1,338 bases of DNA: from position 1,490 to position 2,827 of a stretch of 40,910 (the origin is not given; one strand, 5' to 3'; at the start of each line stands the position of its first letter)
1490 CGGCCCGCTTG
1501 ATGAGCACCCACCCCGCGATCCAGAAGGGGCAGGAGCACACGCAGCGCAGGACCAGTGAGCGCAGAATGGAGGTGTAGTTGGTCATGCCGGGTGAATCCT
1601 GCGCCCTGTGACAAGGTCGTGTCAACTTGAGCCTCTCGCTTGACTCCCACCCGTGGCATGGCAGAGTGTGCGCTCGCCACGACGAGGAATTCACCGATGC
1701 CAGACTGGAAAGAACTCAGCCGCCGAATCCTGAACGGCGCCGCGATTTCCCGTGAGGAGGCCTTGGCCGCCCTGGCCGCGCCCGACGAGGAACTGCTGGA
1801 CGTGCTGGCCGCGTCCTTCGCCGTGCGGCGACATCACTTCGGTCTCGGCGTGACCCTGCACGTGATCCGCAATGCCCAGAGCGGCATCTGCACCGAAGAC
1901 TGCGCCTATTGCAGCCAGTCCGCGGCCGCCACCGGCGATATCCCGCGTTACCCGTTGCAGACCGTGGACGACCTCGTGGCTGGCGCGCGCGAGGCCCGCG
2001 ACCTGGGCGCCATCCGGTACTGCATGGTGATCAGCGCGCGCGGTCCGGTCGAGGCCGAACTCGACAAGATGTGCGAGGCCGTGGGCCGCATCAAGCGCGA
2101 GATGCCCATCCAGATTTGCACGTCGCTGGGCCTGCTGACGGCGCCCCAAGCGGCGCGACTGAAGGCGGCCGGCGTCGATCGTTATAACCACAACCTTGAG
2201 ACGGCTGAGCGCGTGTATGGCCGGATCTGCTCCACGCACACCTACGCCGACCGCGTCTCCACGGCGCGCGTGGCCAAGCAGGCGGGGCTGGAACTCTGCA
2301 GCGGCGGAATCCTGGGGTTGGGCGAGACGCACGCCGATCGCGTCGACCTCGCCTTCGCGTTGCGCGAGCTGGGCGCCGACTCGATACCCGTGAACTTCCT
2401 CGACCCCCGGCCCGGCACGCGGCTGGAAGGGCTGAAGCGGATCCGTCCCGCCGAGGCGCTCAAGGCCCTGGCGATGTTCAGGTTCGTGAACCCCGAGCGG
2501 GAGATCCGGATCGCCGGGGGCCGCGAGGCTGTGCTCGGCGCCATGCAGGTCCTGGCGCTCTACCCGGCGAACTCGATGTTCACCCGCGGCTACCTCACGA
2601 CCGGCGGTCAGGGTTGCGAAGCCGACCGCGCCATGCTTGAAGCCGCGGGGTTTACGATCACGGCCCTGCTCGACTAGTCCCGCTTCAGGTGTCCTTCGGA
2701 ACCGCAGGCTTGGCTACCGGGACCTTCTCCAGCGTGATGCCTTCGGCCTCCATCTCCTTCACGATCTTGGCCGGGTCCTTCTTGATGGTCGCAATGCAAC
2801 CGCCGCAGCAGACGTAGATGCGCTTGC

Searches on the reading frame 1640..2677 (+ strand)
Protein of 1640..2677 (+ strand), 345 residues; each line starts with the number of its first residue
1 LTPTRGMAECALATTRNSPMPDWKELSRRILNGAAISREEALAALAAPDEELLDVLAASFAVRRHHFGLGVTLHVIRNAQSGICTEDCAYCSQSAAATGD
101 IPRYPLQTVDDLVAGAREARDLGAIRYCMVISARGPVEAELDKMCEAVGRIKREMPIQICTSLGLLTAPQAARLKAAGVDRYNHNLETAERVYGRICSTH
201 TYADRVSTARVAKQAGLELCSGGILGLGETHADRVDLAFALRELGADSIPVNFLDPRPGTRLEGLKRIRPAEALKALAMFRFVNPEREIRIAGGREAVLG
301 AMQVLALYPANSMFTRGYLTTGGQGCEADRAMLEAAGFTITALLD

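Call 56: search_protein_families(library=pfam, proteins=[window:1640-2677:+], max_evalue=0.00001)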
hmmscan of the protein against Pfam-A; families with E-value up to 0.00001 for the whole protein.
window:1640-2677:+ (345 aa): 2 families
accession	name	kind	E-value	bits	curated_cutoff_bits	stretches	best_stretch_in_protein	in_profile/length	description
PF04055.27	Radical_SAM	-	2.4e-23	83.6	29.5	1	82-238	5-163/166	Radical SAM superfamily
PF06968.18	BATS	-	2.6e-23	82.4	22.2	1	250-338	1-87/88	Biotin and Thiamin Synthesis associated domain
